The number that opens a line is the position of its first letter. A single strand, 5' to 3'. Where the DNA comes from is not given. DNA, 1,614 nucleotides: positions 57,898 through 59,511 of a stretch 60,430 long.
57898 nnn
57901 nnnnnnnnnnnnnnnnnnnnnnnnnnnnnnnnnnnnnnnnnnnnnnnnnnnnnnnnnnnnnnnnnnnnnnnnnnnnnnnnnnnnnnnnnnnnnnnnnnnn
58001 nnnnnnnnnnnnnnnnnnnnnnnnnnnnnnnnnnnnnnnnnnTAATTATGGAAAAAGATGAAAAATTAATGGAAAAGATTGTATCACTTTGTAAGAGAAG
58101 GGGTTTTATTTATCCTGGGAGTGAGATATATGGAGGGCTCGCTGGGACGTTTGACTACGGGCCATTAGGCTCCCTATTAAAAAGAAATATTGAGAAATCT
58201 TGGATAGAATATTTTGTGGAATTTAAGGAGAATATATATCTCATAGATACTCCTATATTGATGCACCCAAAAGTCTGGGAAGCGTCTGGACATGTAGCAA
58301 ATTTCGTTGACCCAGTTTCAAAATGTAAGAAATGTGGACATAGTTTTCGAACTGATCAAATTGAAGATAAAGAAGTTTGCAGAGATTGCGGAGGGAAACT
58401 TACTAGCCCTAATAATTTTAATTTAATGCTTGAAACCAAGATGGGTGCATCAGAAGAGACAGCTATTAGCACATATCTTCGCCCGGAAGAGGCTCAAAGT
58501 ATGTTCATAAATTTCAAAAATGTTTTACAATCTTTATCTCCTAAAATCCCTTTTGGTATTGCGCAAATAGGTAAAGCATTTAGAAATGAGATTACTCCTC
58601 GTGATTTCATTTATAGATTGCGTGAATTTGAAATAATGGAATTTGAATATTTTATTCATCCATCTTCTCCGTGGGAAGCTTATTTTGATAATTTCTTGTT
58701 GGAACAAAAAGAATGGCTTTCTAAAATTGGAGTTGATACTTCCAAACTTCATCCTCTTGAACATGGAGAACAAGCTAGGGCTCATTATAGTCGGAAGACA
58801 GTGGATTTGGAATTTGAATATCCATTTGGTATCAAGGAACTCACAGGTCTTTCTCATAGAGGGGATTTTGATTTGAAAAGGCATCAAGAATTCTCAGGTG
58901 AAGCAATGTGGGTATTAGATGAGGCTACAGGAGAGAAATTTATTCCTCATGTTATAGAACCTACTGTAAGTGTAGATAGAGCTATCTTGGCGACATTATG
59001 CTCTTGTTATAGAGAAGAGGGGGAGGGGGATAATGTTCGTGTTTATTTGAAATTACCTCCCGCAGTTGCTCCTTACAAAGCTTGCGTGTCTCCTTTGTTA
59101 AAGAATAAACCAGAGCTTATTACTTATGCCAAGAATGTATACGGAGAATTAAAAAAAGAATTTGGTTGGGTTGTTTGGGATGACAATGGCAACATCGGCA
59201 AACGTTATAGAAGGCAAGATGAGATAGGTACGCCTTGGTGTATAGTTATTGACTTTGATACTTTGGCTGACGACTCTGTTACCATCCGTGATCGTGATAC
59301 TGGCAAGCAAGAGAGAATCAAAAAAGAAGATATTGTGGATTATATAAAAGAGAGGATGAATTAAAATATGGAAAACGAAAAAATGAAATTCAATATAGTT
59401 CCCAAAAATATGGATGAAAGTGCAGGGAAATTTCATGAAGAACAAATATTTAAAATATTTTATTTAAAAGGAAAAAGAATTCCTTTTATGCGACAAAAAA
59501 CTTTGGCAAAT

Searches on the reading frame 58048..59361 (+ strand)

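Call 64: search_protein_families(library=pfam, proteins=[window:58048-59361:+], max_evalue=0.001)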
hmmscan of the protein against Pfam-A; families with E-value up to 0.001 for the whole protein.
window:58048-59361:+ (438 aa): 2 families
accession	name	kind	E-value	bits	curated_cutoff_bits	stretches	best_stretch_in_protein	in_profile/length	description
PF03129.25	HGTP_anticodon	-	7.6e-23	80.9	21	1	344-436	1-94/94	Anticodon binding domain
PF00587.30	tRNA-synt_2b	-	1.2e-08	35.6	29.3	1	141-316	10-175/179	tRNA synthetase class II core domain (G, H, P, S and T)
